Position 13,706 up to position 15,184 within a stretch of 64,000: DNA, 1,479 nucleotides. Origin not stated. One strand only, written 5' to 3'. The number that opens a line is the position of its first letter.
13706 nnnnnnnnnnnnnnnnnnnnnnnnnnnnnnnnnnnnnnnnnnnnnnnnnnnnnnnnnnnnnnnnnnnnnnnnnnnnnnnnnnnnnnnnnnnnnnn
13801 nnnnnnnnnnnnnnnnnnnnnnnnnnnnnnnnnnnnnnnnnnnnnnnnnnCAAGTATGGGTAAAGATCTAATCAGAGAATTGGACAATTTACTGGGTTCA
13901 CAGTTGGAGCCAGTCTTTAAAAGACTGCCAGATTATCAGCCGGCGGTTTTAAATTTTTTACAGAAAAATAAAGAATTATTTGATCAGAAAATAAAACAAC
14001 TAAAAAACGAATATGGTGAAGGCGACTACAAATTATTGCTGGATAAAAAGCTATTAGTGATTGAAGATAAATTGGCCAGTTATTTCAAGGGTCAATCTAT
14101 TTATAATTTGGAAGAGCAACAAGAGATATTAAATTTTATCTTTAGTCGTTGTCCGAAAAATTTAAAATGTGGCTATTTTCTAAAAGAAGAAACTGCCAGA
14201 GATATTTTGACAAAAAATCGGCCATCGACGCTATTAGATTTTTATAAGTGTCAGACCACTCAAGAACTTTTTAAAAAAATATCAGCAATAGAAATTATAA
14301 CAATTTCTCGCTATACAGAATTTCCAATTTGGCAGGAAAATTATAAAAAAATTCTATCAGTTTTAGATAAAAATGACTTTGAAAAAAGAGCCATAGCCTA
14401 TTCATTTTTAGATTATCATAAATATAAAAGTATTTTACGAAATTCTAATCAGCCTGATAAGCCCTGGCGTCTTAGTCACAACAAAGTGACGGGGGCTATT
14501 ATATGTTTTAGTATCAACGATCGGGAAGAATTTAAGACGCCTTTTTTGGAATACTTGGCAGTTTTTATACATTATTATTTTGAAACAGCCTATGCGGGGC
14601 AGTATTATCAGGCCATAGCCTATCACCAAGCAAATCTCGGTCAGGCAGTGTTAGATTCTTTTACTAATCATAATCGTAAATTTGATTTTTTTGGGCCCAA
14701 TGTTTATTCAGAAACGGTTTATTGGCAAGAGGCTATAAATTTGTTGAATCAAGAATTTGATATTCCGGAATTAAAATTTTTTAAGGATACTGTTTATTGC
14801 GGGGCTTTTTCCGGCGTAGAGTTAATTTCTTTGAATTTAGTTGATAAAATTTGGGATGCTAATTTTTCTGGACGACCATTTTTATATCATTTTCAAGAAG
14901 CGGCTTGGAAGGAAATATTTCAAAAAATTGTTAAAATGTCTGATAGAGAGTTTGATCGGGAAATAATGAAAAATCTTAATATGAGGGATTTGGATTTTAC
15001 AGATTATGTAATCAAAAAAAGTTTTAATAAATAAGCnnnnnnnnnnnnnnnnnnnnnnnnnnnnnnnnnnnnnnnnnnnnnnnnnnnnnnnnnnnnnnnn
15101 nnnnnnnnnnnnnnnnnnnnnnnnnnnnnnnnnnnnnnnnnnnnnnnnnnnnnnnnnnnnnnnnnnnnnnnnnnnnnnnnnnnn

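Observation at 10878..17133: Head-group biosynthesis/transfer cassette inside the glycan locus: TagF-like transferase, 2-hydroxyacid dehydrogenase, LicC-like cytidylyltransferase, unknown 392-aa protein and tandem aminotransferase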

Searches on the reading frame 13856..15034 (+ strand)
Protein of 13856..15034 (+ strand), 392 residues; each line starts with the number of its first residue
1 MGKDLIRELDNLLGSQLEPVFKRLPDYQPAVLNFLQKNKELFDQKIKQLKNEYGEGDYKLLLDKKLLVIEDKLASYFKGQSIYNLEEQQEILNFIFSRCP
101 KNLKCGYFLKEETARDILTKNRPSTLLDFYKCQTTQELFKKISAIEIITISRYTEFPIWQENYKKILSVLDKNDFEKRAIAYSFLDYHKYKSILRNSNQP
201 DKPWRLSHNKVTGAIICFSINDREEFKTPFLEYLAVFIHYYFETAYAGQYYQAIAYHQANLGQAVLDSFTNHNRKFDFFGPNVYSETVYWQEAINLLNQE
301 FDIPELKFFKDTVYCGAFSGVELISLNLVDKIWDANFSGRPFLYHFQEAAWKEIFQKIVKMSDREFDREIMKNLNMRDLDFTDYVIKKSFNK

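Call 3: search_protein_families(library=pfam, proteins=[window:13856-15034:+], max_evalue=0.01)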
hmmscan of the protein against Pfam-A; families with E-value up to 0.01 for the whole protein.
window:13856-15034:+ (392 aa): 0 families

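Call 4: search_protein_families(library=ncbifam, proteins=[window:13856-15034:+], max_evalue=0.01)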
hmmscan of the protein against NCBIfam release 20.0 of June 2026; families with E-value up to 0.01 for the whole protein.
window:13856-15034:+ (392 aa): 0 families

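Call 12: search_solved_structures(query=window:13856-15031:+, max_evalue=1)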
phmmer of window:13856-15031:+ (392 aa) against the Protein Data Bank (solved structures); distinct sequences matched with E-value up to 1: 0.

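Call 14: find_homologous_proteins(query=window:13856-15031:+, max_evalue=0.001)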
Query window:13856-15031:+ (392 aa): 6 proteins with E <= 0.001 among 2986 candidates.
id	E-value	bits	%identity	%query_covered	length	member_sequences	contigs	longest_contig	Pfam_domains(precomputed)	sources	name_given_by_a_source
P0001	3.1e-263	891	100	100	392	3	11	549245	-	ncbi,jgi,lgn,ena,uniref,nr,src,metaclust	ncbi:MAG: hypothetical protein A2406_04575 [Candidatus Komeilibacteria bacterium RIFOXYC1_FULL_37_11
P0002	4.8e-148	511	59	99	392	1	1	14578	-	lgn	-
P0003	6.6e-147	508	58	99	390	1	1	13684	-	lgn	-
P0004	1.2e-141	490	55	99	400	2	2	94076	-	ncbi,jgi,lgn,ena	ncbi:MAG: hypothetical protein WCV71_03665 [Patescibacteria group bacterium]|jgi:hypothetical protei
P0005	3.7e-141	489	57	98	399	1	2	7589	-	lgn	-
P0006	1.0e-109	385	48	98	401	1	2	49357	-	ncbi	-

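Call 16: find_encoding_contigs(protein=P0004, flank=10000, max_places=2)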
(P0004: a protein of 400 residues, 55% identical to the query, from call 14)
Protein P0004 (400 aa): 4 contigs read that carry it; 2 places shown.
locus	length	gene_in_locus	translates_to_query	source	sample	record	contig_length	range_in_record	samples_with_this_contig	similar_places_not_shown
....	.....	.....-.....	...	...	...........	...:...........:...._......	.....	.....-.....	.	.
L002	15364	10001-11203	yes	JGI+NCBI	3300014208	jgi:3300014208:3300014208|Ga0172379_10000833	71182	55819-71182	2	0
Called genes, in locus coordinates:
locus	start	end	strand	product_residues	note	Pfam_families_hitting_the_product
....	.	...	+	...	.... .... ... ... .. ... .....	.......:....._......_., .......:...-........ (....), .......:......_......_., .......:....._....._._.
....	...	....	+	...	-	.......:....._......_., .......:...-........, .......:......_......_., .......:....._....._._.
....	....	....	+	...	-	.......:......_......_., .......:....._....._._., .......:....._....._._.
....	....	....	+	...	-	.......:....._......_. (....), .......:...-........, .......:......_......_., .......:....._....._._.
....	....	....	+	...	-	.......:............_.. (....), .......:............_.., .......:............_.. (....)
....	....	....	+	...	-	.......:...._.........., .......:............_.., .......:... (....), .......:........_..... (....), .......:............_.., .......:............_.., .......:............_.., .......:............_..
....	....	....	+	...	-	-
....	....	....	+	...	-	-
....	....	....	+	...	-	-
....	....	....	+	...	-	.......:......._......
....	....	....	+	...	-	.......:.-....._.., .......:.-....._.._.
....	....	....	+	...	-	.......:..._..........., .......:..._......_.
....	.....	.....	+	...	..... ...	-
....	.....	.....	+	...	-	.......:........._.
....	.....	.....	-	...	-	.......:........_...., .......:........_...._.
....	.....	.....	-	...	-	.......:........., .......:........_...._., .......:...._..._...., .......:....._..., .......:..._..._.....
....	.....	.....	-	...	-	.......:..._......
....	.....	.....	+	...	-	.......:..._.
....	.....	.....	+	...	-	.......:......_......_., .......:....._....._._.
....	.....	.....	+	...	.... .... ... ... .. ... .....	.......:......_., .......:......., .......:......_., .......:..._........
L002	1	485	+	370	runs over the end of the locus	PF13439:Glyco_transf_4, PF20706:GT4-conflict (weak), PF00534:Glycos_transf_1, PF13692:Glyco_trans_1_4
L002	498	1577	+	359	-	PF13439:Glyco_transf_4, PF20706:GT4-conflict, PF00534:Glycos_transf_1, PF13692:Glyco_trans_1_4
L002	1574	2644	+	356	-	PF00534:Glycos_transf_1, PF13692:Glyco_trans_1_4, PF13524:Glyco_trans_1_2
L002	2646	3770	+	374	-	PF13439:Glyco_transf_4 (weak), PF20706:GT4-conflict, PF00534:Glycos_transf_1, PF13692:Glyco_trans_1_4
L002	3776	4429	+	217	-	PF13489:Methyltransf_23 (weak), PF08241:Methyltransf_11, PF13649:Methyltransf_25 (weak)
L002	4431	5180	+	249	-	PF01209:Ubie_methyltran, PF13489:Methyltransf_23, PF05175:MTS (weak), PF01564:Spermine_synth (weak), PF08241:Methyltransf_11, PF08242:Methyltransf_12, PF13649:Methyltransf_25, PF13847:Methyltransf_31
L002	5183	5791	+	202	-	-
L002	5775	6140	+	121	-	-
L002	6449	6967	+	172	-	-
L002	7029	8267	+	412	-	PF04464:Glyphos_transf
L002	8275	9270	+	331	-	PF00389:2-Hacid_dh, PF02826:2-Hacid_dh_C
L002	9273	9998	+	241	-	PF00483:NTP_transferase, PF12804:NTP_transf_3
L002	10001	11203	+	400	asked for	-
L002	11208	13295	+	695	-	PF00266:Aminotran_5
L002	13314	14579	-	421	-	PF01943:Polysacc_synt, PF13440:Polysacc_synt_3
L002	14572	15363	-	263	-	PF01073:3Beta_HSD, PF01370:Epimerase, PF02719:Polysacc_synt_2, PF04321:RmlD_sub_bind, PF16363:GDP_Man_Dehyd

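Call 17: find_encoding_contigs(protein=P0006, flank=10000, max_places=2)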
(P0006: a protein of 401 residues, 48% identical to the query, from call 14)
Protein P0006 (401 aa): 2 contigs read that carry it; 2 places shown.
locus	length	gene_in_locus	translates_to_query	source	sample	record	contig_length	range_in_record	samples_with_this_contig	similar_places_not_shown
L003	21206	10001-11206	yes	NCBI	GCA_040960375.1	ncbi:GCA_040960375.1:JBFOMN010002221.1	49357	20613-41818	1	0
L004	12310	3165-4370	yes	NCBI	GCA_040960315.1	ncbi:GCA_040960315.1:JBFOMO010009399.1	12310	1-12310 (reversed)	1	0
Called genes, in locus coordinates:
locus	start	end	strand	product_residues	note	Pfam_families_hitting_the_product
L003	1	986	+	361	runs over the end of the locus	PF13439:Glyco_transf_4 (weak), PF13579:Glyco_trans_4_4 (weak), PF00534:Glycos_transf_1, PF13692:Glyco_trans_1_4, PF13524:Glyco_trans_1_2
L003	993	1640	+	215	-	PF08241:Methyltransf_11, PF13649:Methyltransf_25 (weak)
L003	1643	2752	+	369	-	PF20706:GT4-conflict (faint), PF00534:Glycos_transf_1, PF13692:Glyco_trans_1_4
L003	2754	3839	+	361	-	PF00534:Glycos_transf_1, PF13692:Glyco_trans_1_4, PF13524:Glyco_trans_1_2 (weak)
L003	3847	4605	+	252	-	PF01209:Ubie_methyltran, PF13489:Methyltransf_23, PF13847:Methyltransf_31, PF08241:Methyltransf_11, PF08242:Methyltransf_12, PF13649:Methyltransf_25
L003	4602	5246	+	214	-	-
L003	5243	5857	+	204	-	PF13489:Methyltransf_23 (weak), PF08241:Methyltransf_11 (weak)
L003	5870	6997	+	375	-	PF13439:Glyco_transf_4, PF00534:Glycos_transf_1, PF13692:Glyco_trans_1_4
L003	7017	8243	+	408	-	PF04464:Glyphos_transf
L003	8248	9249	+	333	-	PF00389:2-Hacid_dh, PF02826:2-Hacid_dh_C, PF03446:NAD_binding_2 (weak)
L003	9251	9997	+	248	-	PF00483:NTP_transferase, PF12804:NTP_transf_3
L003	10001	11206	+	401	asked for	-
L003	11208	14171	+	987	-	PF00266:Aminotran_5, PF02826:2-Hacid_dh_C (weak), PF00266:Aminotran_5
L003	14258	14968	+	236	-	PF05401:NodS (weak), PF01209:Ubie_methyltran (weak), PF13489:Methyltransf_23, PF13847:Methyltransf_31, PF08241:Methyltransf_11, PF08242:Methyltransf_12, PF13649:Methyltransf_25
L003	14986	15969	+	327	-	PF00106:adh_short, PF01073:3Beta_HSD, PF01370:Epimerase, PF02719:Polysacc_synt_2, PF04321:RmlD_sub_bind, PF07993:NAD_binding_4, PF13460:NAD_binding_10, PF16363:GDP_Man_Dehyd, +3 more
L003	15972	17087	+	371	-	PF01041:DegT_DnrJ_EryC1, PF00155:Aminotran_1_2, PF01212:Beta_elim_lyase (weak), PF01053:Cys_Met_Meta_PP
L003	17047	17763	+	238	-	PF02348:CTP_transf_3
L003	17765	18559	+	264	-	PF13489:Methyltransf_23, PF01209:Ubie_methyltran, PF13847:Methyltransf_31, PF08241:Methyltransf_11, PF08242:Methyltransf_12, PF13649:Methyltransf_25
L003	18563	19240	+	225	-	PF00551:Formyl_trans_N (weak), PF21553:Formyl_trans_C_2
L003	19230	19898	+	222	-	PF02585:PIG-L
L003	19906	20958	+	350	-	PF03102:NeuB, PF08666:SAF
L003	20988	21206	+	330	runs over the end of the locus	PF13936:HTH_38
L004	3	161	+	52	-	?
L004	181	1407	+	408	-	PF04464:Glyphos_transf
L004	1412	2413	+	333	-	PF00389:2-Hacid_dh, PF02826:2-Hacid_dh_C, PF03446:NAD_binding_2 (weak)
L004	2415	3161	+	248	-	PF00483:NTP_transferase, PF12804:NTP_transf_3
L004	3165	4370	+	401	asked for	-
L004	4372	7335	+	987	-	PF00266:Aminotran_5, PF02826:2-Hacid_dh_C (weak), PF00266:Aminotran_5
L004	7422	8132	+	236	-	PF05401:NodS (weak), PF01209:Ubie_methyltran (weak), PF13489:Methyltransf_23, PF13847:Methyltransf_31, PF08241:Methyltransf_11, PF08242:Methyltransf_12, PF13649:Methyltransf_25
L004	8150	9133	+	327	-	PF00106:adh_short, PF01073:3Beta_HSD, PF01370:Epimerase, PF02719:Polysacc_synt_2, PF04321:RmlD_sub_bind, PF07993:NAD_binding_4, PF13460:NAD_binding_10, PF16363:GDP_Man_Dehyd, +3 more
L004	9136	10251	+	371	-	PF01041:DegT_DnrJ_EryC1, PF00155:Aminotran_1_2, PF01212:Beta_elim_lyase (weak), PF01053:Cys_Met_Meta_PP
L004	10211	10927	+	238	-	PF02348:CTP_transf_3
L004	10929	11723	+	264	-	PF13489:Methyltransf_23, PF01209:Ubie_methyltran, PF13847:Methyltransf_31, PF08241:Methyltransf_11, PF08242:Methyltransf_12, PF13649:Methyltransf_25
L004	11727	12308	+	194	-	?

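Call 18: find_encoding_contigs(protein=P0002, flank=10000, max_places=2)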
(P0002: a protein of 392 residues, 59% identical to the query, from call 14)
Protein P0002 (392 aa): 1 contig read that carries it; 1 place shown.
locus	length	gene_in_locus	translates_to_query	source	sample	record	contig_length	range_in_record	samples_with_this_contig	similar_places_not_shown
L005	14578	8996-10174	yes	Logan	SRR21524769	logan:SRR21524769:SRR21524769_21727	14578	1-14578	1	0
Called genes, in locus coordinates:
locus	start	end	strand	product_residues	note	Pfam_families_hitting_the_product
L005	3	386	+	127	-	?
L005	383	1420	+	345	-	PF00534:Glycos_transf_1, PF13692:Glyco_trans_1_4, PF13524:Glyco_trans_1_2 (weak)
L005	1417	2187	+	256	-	PF01522:Polysacc_deac_1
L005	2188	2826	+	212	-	PF13489:Methyltransf_23 (weak), PF01209:Ubie_methyltran (weak), PF08241:Methyltransf_11, PF13649:Methyltransf_25 (weak), PF13847:Methyltransf_31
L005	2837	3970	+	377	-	PF13439:Glyco_transf_4, PF00534:Glycos_transf_1, PF13692:Glyco_trans_1_4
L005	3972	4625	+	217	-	PF08241:Methyltransf_11, PF13649:Methyltransf_25 (faint)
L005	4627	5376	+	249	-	PF01209:Ubie_methyltran, PF05175:MTS, PF13489:Methyltransf_23, PF01564:Spermine_synth, PF08241:Methyltransf_11, PF08242:Methyltransf_12, PF13649:Methyltransf_25, PF13847:Methyltransf_31, +4 more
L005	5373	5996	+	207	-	-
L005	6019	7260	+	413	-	PF04464:Glyphos_transf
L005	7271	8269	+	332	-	PF00389:2-Hacid_dh, PF02826:2-Hacid_dh_C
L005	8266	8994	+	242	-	PF00483:NTP_transferase, PF12804:NTP_transf_3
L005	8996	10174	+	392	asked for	-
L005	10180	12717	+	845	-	PF00266:Aminotran_5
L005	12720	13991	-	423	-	PF01943:Polysacc_synt, PF13440:Polysacc_synt_3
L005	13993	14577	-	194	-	?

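Call 28: predict_structure(alignment_id=A1)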
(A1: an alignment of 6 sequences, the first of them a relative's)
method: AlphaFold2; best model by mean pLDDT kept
length: 392 residues; sequences in the alignment: 6
mean_pLDDT: 69.5   pTM: 0.72
mean pLDDT of the five models: 69.5, 69.1, 62.1, 57.0, 46.3
residues with pLDDT >= 90: 27; 70-90: 192; 50-70: 102; < 50: 71
segments of 3 or more residues with pLDDT < 50: 149-157, 181-225, 268-283
pLDDT, mean of each block of 10 residues (from residue 1): 75 80 86 91 92 87 89 86 71 78 70 72 60 76 56 47 65 72 42 40 36 36 57 73 68 62 51 40 61 84 86 79 78 66 77 87 82 70 85 68
secondary structure, 60 per line:
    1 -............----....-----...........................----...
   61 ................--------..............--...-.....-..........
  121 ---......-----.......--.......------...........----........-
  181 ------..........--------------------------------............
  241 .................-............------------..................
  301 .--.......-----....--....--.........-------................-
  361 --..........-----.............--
elements in order: H2-13 H18-21 H27-53 H58-76 H85-98 E105-109 H111-120 H124-129 H135-141 H144-150 H157-167 E175-179 H187-196 H229-257 H259-270 H283-301 H304-310 E316-319 E322-325 H328-336 H344-359 H363-372 H378-390

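Call 31: search_protein_representatives(alignment_id=A1)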
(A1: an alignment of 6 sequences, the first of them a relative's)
Query: 6 sequences, 400 profile positions. Proteins with E-value up to 0.001 (for the whole library): 334; up to 1e-10: 145; up to 1e-30: 42. The best 150 are listed.
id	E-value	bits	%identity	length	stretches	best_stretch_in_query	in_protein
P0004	5.7e-212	720.4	-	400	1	1-400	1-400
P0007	4.7e-124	430.9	-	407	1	9-395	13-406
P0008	1.6e-93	330.4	-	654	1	9-395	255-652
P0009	7.5e-92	324.9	-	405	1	12-398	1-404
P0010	2.2e-90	320.0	-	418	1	8-396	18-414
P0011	5.8e-86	305.5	-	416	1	9-396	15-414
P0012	4.4e-81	289.4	-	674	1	9-395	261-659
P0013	1.0e-80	288.2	-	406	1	4-391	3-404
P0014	4.0e-80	286.2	-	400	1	8-398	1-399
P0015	7.4e-79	282.1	-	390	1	32-390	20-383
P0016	2.5e-77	277.1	-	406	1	11-397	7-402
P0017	2.8e-76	273.6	-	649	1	9-394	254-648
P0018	2.3e-72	260.7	-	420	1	10-396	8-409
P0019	7.9e-72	258.9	-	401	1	9-394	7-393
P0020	1.7e-70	254.6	-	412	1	13-396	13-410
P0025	1.7e-65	238.1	-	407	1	9-396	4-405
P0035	8.8e-54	199.5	-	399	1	19-394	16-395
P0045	2.8e-34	135.3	-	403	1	6-394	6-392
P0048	1.9e-29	119.4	-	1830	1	4-329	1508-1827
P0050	1.7e-28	116.2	-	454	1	17-384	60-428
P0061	1.3e-26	110.0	-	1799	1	36-388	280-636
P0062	1.8e-26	109.6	-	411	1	23-370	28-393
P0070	4.4e-22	95.1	-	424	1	22-368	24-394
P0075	7.9e-21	91.0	-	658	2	107-272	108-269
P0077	9.5e-21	90.7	-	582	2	5-259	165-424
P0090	9.4e-19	84.2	-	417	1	12-382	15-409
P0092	1.8e-18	83.3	-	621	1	64-378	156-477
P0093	4.3e-18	82.0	-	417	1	8-389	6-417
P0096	1.2e-17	80.6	-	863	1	59-303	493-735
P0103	2.9e-16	76.0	-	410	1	54-389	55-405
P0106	3.3e-15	72.5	-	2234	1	53-340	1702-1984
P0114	3.5e-14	69.1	-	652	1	59-362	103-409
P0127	1.8e-13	66.8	-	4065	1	57-367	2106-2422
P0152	2.5e-10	56.4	-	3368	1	71-367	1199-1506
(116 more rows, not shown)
